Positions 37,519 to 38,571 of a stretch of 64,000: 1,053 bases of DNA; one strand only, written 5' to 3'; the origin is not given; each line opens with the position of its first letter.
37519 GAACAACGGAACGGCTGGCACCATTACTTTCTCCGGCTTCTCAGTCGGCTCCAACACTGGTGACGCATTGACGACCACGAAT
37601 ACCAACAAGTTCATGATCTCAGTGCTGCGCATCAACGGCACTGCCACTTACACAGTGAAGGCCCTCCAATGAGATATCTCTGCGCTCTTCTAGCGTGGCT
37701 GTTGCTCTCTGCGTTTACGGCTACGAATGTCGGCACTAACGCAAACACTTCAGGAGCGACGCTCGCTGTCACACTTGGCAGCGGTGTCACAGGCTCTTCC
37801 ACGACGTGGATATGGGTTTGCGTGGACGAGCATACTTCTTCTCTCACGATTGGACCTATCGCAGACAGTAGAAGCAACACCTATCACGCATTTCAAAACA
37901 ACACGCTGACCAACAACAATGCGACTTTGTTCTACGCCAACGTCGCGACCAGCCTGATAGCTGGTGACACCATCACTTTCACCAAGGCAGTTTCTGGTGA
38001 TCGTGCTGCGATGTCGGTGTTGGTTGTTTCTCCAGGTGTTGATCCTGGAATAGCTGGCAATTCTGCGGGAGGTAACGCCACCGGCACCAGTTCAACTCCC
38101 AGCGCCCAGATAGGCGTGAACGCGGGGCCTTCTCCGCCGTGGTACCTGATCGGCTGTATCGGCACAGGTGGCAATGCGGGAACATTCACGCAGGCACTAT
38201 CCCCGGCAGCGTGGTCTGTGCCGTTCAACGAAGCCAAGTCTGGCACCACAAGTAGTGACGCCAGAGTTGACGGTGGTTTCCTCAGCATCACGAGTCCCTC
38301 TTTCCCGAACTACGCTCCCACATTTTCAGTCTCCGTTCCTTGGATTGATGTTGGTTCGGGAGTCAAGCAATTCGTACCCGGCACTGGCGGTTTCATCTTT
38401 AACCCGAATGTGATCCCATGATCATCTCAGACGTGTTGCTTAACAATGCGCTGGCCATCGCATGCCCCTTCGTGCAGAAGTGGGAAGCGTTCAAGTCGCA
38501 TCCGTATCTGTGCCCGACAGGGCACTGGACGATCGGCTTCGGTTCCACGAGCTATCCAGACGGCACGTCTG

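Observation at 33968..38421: Second run of signal-peptide-bearing proteins: both distal tail fibres and the gene after them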

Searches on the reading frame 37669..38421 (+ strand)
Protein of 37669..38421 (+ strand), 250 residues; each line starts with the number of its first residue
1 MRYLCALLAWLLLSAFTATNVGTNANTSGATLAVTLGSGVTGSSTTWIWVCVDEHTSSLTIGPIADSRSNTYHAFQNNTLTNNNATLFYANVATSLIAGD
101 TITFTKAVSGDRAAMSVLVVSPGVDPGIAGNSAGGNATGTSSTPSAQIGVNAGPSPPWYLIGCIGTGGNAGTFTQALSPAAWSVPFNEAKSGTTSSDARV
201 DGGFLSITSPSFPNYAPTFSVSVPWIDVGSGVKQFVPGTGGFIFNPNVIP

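Call 4: search_protein_families(library=pfam, proteins=[window:37669-38421:+], max_evalue=0.01)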
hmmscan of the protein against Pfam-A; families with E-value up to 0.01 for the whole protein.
window:37669-38421:+ (250 aa): 0 families

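Call 34: search_protein_families(library=phrogs, proteins=[window:37669-38421:+], max_evalue=0.001)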
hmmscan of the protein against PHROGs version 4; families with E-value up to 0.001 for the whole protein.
window:37669-38421:+ (250 aa): 0 families

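Call 47: search_protein_representatives(protein=window:37669-38421:+)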
Query: 250 residues. Proteins with E-value up to 0.001 (for the whole library): 134; up to 1e-10: 37; up to 1e-30: 1. The best 134 are listed.
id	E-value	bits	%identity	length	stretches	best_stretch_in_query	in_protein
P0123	1.3e-157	539.0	100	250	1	1-250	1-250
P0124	6.2e-25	104.4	43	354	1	17-237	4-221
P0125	6.2e-21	91.3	41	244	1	15-233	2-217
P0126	6.8e-21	91.2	39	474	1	15-227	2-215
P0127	2.4e-18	82.9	38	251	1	19-237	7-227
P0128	1.4e-17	80.4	38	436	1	15-224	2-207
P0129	1.5e-17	80.3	35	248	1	15-229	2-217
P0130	9.4e-17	77.7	34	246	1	17-243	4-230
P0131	9.6e-17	77.6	38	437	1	15-241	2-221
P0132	1.1e-16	77.5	37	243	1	20-220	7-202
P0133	2.1e-16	76.5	34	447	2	15-244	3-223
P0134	5.4e-16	75.2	34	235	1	20-226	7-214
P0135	1.2e-15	74.1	36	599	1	15-242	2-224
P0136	2.1e-15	73.3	41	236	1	17-228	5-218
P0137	3.6e-15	72.5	37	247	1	19-240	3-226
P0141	1.2e-14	70.8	41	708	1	15-222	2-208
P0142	2.1e-14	69.9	37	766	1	17-237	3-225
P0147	1.0e-12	64.4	40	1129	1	18-222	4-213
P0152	2.8e-11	59.7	42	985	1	18-238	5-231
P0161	1.5e-10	57.3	34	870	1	15-248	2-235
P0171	2.0e-09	53.7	32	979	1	15-226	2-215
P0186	4.3e-08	49.3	36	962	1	15-228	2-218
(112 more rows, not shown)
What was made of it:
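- ORF250 relatives align residue 2 to residue 15 (call 47).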

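Call 49: find_encoding_contigs(protein=window:37669-38421:+, flank=3000, max_places=4)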
Protein window:37669-38421:+ (250 aa): no gene with exactly this product is on record in the collection.
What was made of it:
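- Tried and rejected: Source of the window: exact gene look-up failed (call 49).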

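Call 50: search_protein_families(library=pfam, proteins=[P0124, P0126, P0141, P0147, P0152, P0161, P0171, P0186, P0135, P0142], max_evalue=0.001)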
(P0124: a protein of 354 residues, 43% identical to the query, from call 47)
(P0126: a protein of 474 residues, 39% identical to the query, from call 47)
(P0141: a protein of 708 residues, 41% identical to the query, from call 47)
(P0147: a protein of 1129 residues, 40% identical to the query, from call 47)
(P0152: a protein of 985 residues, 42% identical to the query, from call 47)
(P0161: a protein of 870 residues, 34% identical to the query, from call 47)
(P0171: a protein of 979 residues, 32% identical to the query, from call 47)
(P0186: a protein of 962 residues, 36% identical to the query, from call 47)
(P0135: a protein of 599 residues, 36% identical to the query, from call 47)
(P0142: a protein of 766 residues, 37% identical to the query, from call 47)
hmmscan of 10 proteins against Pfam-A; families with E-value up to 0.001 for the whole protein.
P0124 (354 aa): 0 families

P0126 (474 aa): 0 families

P0141 (708 aa): 0 families

P0147 (1129 aa): 0 families

P0152 (985 aa): 0 families

P0161 (870 aa): 0 families

P0171 (979 aa): 0 families

P0186 (962 aa): 0 families

P0135 (599 aa): 1 family
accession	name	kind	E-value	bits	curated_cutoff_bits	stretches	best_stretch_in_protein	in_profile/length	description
PF23148.1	Gp77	-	1e-09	39.2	27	1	502-593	1-83/84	Podophage GP4 fiber-tail adaptor protein gp77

P0142 (766 aa): 0 families
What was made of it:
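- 37714..38421 (+): Mature ORF250: all-beta minor-tail-protein-like module, translationally coupled to fibre 2 (ATGA overlap) and to the lysozyme gene. The same domain is the N-terminal module of 400-1300 aa proteins, one of which ends in a Gp77 fibre-tail adaptor domain (calls 47, 50).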

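Call 58: predict_structure(alignment_id=A3)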
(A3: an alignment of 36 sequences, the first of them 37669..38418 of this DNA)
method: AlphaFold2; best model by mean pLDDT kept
length: 250 residues; sequences in the alignment: 36
mean_pLDDT: 85.7   pTM: 0.85
mean pLDDT of the five models: 85.7, 85.6, 84.9, 84.0, 83.4
residues with pLDDT >= 90: 133; 70-90: 76; 50-70: 41; < 50: 0
segments of 3 or more residues with pLDDT < 50: none
pLDDT, mean of each block of 10 residues (from residue 1): 68 76 97 92 78 92 95 85 92 85 97 95 67 82 90 74 94 84 87 96 89 91 94 76 64
secondary structure, 60 per line:
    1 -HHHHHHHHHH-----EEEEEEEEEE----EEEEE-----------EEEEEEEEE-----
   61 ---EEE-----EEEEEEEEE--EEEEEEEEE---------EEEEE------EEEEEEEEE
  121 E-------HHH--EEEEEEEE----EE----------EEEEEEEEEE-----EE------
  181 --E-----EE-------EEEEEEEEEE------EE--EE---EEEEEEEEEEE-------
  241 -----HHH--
elements in order: H2-11 E17-26 E31-35 E47-55 E64-66 E72-80 E83-91 E101-105 E112-121 E134-141 E158-167 E198-207 E223-233
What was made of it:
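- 37669..37713 (+): ORF250 leader (about 15 aa, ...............). In the AF2 model it is a separate helix (residues 2-11) of lower pLDDT, outside the beta domain (call 58).
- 37714..38421 (+): AF2 pLDDT 85.7 (call 58).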

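Call 61: fold_search(model_id=the predicted structure, library=pdb)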
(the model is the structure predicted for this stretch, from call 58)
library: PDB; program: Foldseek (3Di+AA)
matches with E <= 10: 731; with E <= 0.001: 2
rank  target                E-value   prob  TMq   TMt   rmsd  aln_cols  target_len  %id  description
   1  6mrl_D                8.1e-04  0.41  0.20  0.16  18.6       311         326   12  Cucumber Leaf Spot Virus (released 2019-10-16)
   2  1cjd_A                8.6e-04  0.75  0.24  0.18  14.9       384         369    9  THE BACTERIOPHAGE PRD1 COAT PROTEIN, P3, IS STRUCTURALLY SIMILAR TO HUMAN ADENOVIRUS HEXON (released 1999-09-20)
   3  6q5u_L                1.4e-03  0.72  0.25  0.17  14.9       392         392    8  High resolution electron cryo-microscopy structure of the bacteriophage PR772 (released 2019-06-19)
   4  1w8x_J                1.8e-03  0.77  0.27  0.19  15.3       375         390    8  Structural analysis of PRD1 (released 2004-11-11)
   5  6mrl_A                1.8e-03  0.60  0.23  0.20  17.7       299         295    9  Cucumber Leaf Spot Virus (released 2019-10-16)
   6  1w8x_A                1.9e-03  0.72  0.26  0.19  15.5       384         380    8  Structural analysis of PRD1 (released 2004-11-11)
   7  1hqn_C                2.0e-03  0.72  0.26  0.19  15.5       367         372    9  THE SELENOMETHIONINE DERIVATIVE OF P3, THE MAJOR COAT PROTEIN OF THE LIPID-CONTAINING BACTERIOPHAGE PRD1. (released 2001-01-17)
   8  1cjd_C                2.2e-03  0.69  0.26  0.19  16.7       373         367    8  THE BACTERIOPHAGE PRD1 COAT PROTEIN, P3, IS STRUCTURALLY SIMILAR TO HUMAN ADENOVIRUS HEXON (released 1999-09-20)
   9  1w8x_G                2.4e-03  0.72  0.27  0.19  15.5       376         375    8  Structural analysis of PRD1 (released 2004-11-11)
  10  6q5u_E                2.7e-03  0.66  0.25  0.18  14.9       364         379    7  High resolution electron cryo-microscopy structure of the bacteriophage PR772 (released 2019-06-19)
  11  2zah_A                2.7e-03  0.54  0.24  0.21  17.7       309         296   10  X-ray structure of Melon necrotic spot virus (released 2008-10-07)
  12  1w8x_L                3.6e-03  0.41  0.22  0.16  16.6       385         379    9  Structural analysis of PRD1 (released 2004-11-11)
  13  1gw8_A                4.0e-03  0.63  0.25  0.19  15.4       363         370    7  quasi-atomic resolution model of bacteriophage PRD1 sus607 mutant, obtained by combined cryo-EM and X-ray crystallogra (released 2002-03-15)
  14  1hqn_A                4.3e-03  0.51  0.24  0.18  15.1       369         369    7  THE SELENOMETHIONINE DERIVATIVE OF P3, THE MAJOR COAT PROTEIN OF THE LIPID-CONTAINING BACTERIOPHAGE PRD1. (released 2001-01-17)
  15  6q5u_H                4.5e-03  0.35  0.21  0.16  16.7       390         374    9  High resolution electron cryo-microscopy structure of the bacteriophage PR772 (released 2019-06-19)
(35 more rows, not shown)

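Call 65: fold_search(model_id=the predicted structure, library=viral)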
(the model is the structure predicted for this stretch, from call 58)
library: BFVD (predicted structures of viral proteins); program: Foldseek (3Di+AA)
matches with E <= 10: 940; with E <= 0.001: 61
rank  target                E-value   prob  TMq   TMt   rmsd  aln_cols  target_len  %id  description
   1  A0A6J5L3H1            7.0e-11  1.00  0.73  0.78   4.3       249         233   23  Uncharacterized protein [uncultured Caudovirales phage]
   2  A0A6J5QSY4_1          2.6e-08  1.00  0.63  0.14   3.9       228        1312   19  Carbohydrate-binding, CenC-like [uncultured Caudovirales phage]
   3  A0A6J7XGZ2            2.6e-08  1.00  0.65  0.26   4.9       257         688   19  Uncharacterized protein [uncultured Caudovirales phage]
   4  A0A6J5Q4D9            3.2e-08  1.00  0.67  0.42   3.4       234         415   13  Uncharacterized protein [uncultured Caudovirales phage]
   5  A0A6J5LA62            3.6e-08  1.00  0.63  0.63   5.5       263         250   15  Uncharacterized protein [uncultured Caudovirales phage]
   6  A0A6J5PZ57            1.4e-07  1.00  0.66  0.71   7.8       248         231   15  Uncharacterized protein [uncultured Caudovirales phage]
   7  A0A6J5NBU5            1.8e-07  1.00  0.56  0.30   6.6       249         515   16  Uncharacterized protein [uncultured Caudovirales phage]
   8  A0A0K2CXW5            4.2e-07  1.00  0.57  0.61   5.1       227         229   12  (no name in the UniProt tables at hand)
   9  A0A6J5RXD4            4.7e-07  1.00  0.68  0.34   4.0       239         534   12  Uncharacterized protein [uncultured Caudovirales phage]
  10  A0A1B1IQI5            5.0e-07  1.00  0.70  0.23   2.7       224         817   16  (no name in the UniProt tables at hand)
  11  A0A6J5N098            5.9e-07  1.00  0.69  0.67   4.9       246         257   15  Uncharacterized protein [uncultured Caudovirales phage]
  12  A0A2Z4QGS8            8.4e-07  1.00  0.62  0.66   3.8       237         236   18  (no name in the UniProt tables at hand)
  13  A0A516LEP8            8.8e-07  1.00  0.59  0.40   5.2       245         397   16  (no name in the UniProt tables at hand)
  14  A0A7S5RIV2            9.9e-07  1.00  0.58  0.67   4.8       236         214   14  Uncharacterized protein [Rhizobium phage RHph_I1_6]
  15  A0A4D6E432            1.4e-06  1.00  0.55  0.43   4.1       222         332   14  Minor tail protein [Gordonia phage GodonK]
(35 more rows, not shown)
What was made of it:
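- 37714..38421 (+): Foldseek BFVD TM 0.55-0.73 to uncultured Caudovirales proteins and to Mycobacterium/Gordonia phage minor tail proteins (call 65).
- On Phage minor tail protein fold (ORF250): Foldseek BFVD TM 0.55-0.73, probability 1.0 (call 65).
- ORF250 has a minor-tail-protein fold (call 65).
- Tried and rejected: The BFVD search was informative (call 65).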
